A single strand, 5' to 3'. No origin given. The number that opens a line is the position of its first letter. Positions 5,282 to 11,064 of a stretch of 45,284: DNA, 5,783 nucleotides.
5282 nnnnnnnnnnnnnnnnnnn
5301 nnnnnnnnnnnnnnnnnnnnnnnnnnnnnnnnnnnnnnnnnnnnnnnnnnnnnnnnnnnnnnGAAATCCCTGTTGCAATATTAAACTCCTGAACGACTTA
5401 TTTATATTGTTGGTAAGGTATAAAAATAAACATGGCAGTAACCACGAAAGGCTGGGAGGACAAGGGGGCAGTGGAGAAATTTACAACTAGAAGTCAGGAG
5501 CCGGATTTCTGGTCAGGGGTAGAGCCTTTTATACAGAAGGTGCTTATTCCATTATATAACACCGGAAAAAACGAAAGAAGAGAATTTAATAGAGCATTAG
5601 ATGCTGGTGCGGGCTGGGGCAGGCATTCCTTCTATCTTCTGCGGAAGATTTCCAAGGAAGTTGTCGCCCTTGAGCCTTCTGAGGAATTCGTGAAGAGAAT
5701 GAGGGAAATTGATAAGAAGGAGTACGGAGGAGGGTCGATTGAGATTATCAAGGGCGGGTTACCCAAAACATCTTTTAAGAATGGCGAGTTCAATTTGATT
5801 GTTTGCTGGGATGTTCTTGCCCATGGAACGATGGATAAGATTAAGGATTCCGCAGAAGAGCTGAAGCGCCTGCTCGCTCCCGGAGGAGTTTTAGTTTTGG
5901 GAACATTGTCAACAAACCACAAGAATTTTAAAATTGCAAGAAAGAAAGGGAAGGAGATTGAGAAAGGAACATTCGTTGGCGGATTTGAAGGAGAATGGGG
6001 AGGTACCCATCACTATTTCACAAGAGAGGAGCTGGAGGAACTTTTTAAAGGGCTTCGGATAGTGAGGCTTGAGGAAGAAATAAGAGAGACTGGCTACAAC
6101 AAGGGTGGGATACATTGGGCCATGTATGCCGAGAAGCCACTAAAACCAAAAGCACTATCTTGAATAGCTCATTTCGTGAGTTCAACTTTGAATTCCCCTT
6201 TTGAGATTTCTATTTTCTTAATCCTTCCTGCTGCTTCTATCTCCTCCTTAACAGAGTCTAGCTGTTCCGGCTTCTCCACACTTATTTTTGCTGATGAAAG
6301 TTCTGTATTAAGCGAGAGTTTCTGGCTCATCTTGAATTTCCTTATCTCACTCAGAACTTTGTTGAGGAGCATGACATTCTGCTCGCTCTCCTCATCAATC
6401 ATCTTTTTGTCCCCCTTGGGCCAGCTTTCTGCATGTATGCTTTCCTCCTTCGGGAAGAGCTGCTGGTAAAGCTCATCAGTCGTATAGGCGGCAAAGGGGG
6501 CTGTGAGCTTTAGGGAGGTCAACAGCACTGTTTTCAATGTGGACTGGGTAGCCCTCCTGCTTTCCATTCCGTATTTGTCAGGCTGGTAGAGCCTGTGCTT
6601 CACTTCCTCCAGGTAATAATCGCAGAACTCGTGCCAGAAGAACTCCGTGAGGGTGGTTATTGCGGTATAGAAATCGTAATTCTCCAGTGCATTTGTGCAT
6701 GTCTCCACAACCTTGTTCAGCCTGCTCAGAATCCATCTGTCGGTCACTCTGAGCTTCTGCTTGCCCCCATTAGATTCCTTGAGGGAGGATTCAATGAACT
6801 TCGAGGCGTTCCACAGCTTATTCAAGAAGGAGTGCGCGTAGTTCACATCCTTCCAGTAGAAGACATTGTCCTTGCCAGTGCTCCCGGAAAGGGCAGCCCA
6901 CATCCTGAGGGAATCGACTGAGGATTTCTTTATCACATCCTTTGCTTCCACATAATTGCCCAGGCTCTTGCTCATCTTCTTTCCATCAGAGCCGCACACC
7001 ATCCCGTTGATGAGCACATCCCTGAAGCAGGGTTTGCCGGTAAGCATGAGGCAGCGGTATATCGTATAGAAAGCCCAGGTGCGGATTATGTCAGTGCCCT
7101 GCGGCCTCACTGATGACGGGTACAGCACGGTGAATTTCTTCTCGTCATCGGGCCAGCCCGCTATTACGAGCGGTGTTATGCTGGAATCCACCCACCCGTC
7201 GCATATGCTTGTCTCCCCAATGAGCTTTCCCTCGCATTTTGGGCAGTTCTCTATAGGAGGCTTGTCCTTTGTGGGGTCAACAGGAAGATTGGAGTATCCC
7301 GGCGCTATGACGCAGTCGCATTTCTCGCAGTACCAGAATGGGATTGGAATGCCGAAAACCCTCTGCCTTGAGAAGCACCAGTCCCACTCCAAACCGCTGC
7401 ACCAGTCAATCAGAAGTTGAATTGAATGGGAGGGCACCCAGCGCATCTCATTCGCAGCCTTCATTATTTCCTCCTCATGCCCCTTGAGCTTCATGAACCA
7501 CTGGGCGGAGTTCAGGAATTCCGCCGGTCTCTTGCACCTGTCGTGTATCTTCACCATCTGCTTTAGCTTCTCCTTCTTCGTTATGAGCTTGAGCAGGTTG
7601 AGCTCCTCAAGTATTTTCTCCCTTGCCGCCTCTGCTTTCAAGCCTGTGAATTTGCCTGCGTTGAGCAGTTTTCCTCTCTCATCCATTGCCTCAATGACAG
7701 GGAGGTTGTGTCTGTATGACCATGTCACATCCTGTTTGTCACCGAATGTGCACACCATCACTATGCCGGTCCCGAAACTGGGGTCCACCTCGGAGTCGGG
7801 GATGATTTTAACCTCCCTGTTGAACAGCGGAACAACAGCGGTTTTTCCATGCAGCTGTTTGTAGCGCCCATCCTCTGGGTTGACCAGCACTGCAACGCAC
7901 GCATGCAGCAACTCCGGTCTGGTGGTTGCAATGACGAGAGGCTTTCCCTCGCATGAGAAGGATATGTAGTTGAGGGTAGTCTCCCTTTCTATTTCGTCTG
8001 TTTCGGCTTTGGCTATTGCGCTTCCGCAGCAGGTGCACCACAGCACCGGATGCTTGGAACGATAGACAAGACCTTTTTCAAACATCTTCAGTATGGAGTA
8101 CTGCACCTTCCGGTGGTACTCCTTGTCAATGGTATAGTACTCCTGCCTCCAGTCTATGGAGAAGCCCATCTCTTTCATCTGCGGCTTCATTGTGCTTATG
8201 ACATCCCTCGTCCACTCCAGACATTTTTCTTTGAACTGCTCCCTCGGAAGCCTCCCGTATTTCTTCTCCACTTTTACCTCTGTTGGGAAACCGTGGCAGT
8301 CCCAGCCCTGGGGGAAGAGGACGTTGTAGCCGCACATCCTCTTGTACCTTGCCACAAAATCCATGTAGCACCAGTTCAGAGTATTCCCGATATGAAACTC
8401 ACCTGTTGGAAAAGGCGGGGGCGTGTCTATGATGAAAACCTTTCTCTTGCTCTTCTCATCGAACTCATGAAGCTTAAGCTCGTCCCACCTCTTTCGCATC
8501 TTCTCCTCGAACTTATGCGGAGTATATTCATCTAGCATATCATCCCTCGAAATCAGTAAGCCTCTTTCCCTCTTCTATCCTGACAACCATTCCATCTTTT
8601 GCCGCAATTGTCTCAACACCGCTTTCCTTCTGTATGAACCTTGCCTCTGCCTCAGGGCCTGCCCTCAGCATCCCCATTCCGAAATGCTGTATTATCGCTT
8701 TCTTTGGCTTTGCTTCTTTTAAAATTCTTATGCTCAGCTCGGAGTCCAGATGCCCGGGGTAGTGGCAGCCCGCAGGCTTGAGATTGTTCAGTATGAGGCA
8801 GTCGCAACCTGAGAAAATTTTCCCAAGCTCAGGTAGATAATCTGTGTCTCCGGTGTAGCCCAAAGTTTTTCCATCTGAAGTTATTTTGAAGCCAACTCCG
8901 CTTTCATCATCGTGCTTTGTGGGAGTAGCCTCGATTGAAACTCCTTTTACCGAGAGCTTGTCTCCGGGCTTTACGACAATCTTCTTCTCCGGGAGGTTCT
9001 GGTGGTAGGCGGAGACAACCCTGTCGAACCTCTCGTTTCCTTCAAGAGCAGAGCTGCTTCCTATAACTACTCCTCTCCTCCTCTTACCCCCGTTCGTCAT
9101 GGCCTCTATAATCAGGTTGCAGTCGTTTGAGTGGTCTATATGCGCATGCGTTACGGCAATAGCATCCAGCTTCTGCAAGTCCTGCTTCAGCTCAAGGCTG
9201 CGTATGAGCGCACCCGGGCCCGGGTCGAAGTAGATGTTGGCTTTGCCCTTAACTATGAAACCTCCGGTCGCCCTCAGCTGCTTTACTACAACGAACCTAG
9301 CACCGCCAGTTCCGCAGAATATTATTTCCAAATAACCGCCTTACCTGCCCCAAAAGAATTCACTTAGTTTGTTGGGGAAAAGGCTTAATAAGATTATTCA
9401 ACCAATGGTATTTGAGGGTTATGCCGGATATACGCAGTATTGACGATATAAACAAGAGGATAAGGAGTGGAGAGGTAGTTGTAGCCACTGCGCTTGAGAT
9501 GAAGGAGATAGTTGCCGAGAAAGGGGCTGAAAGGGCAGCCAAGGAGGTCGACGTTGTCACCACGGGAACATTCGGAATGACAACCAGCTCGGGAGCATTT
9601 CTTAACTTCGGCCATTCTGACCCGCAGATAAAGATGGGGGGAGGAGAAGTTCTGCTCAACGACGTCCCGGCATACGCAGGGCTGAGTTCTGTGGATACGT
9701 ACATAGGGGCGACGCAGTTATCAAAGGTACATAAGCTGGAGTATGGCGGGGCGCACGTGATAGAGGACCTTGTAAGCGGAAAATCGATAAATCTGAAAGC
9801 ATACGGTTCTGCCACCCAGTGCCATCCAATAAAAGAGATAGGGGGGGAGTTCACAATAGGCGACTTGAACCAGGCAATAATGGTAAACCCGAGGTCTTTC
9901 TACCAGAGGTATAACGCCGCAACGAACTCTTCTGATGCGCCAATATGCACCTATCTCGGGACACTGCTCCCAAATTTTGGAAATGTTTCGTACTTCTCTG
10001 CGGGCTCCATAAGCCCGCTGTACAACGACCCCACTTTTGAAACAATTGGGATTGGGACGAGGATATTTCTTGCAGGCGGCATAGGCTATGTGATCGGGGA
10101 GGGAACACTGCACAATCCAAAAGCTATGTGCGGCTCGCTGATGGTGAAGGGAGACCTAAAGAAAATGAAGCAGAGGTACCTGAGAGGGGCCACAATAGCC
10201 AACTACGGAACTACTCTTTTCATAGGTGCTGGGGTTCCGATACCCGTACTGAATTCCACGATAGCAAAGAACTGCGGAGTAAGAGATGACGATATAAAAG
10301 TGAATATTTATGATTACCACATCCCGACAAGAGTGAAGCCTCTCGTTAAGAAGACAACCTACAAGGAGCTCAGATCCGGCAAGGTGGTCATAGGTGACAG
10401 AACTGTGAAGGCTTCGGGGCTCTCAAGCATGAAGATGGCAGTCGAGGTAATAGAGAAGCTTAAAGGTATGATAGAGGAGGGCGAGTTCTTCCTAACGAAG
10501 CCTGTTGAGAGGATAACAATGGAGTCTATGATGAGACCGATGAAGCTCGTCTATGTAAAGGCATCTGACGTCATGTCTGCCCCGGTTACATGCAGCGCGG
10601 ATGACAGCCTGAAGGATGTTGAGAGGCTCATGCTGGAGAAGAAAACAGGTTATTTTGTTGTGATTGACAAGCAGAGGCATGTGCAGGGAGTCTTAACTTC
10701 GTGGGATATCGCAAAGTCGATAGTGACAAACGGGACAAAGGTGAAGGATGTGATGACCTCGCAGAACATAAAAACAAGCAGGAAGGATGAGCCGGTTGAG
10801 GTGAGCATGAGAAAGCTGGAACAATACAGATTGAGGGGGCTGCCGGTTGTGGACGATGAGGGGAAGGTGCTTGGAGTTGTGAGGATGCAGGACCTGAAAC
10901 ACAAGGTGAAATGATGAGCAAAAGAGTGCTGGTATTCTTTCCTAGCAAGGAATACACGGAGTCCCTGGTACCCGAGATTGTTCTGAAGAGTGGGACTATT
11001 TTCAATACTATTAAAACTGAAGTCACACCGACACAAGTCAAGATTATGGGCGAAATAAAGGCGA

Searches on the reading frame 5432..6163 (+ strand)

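Call 10: search_protein_families(library=pfam, max_evalue=0.001, proteins=[window:5432-6163:+])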
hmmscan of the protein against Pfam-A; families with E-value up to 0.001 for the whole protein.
window:5432-6163:+ (243 aa): 7 families
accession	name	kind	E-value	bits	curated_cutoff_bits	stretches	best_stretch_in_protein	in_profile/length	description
PF13649.12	Methyltransf_25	-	3.8e-15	56.8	27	1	56-152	2-97/97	Methyltransferase domain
PF08241.18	Methyltransf_11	-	1.3e-12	48.6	21.2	1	56-156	1-95/95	Methyltransferase domain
PF13489.12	Methyltransf_23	-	4.8e-10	39.8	27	1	49-206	20-155/164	Methyltransferase domain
PF08242.18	Methyltransf_12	-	8.9e-10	39.6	30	1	56-154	1-98/98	Methyltransferase domain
PF13847.12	Methyltransf_31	-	1.2e-09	38.4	27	1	53-179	5-130/145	Methyltransferase domain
PF05891.18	Methyltransf_PK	-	1e-08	35.4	27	1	40-164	44-167/218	AdoMet dependent proline di-methyltransferase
PF02353.26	CMAS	-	2.6e-06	27.4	27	1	53-184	64-193/273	Mycolic acid cyclopropane synthetase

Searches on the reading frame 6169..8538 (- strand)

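Call 10: search_protein_families(library=pfam, max_evalue=0.001, proteins=[window:6169-8538:-])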
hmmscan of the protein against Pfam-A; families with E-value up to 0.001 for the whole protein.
window:6169-8538:- (789 aa): 5 families
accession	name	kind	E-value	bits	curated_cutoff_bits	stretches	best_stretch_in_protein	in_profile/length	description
PF00133.28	tRNA-synt_1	-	1.2e-92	311.3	22.7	1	14-557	2-410/414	tRNA synthetases class I (I, L, M and V)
PF08264.19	Anticodon_1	-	1.9e-41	141.8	25.1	1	600-748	1-145/148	Anticodon-binding domain of tRNA ligase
PF09334.17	tRNA-synt_1g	-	6.8e-24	84.8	20.1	2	36-176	2-131/391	tRNA synthetases class I (M)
PF01406.26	tRNA-synt_1e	-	1.8e-07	31.3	27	1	500-547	233-279/301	tRNA synthetases class I (C) catalytic domain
PF13603.12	tRNA-synt_1_2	-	0.00041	20.3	25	0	231-313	86-184/185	Leucyl-tRNA synthetase, editing domain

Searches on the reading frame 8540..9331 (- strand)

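Call 10: search_protein_families(library=pfam, max_evalue=0.001, proteins=[window:8540-9331:-])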
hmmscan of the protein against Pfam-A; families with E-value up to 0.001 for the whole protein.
window:8540-9331:- (263 aa): 3 families
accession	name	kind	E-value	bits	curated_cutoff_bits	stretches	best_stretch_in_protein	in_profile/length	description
PF12706.13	Lactamase_B_2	-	7.5e-23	81.6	27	1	32-217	2-200/200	Beta-lactamase superfamily domain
PF00753.33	Lactamase_B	-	3.4e-09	37.4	22.7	1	25-216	10-196/196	Metallo-beta-lactamase superfamily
PF13483.12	Lactamase_B_3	-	5.7e-09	36.6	24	1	29-165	15-113/160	Beta-lactamase superfamily domain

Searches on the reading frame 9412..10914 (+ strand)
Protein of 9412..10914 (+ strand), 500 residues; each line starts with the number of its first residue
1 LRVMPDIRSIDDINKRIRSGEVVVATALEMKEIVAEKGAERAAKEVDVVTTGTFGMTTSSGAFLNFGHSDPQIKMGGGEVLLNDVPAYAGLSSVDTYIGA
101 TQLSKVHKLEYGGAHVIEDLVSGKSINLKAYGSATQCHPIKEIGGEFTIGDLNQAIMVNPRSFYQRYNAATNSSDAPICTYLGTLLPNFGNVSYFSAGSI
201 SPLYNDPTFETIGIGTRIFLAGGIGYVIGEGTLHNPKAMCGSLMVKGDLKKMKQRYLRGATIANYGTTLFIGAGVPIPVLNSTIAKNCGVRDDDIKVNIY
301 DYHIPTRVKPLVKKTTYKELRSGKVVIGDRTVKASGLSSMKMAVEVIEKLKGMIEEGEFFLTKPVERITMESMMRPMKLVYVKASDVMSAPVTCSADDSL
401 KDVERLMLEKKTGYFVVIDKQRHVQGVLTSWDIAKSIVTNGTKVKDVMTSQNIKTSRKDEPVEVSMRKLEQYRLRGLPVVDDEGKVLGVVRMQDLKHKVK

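Call 10: search_protein_families(library=pfam, max_evalue=0.001, proteins=[window:9412-10914:+])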
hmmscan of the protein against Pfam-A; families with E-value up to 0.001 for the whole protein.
window:9412-10914:+ (500 aa): 2 families
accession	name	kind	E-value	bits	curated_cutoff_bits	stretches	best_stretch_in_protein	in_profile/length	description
PF01837.22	HcyBio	-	1.3e-126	422.6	26.2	1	22-361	1-349/349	Homocysteine biosynthesis enzyme, sulfur-incorporation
PF00571.33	CBS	-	1.1e-22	80.5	24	2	444-497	1-53/57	CBS domain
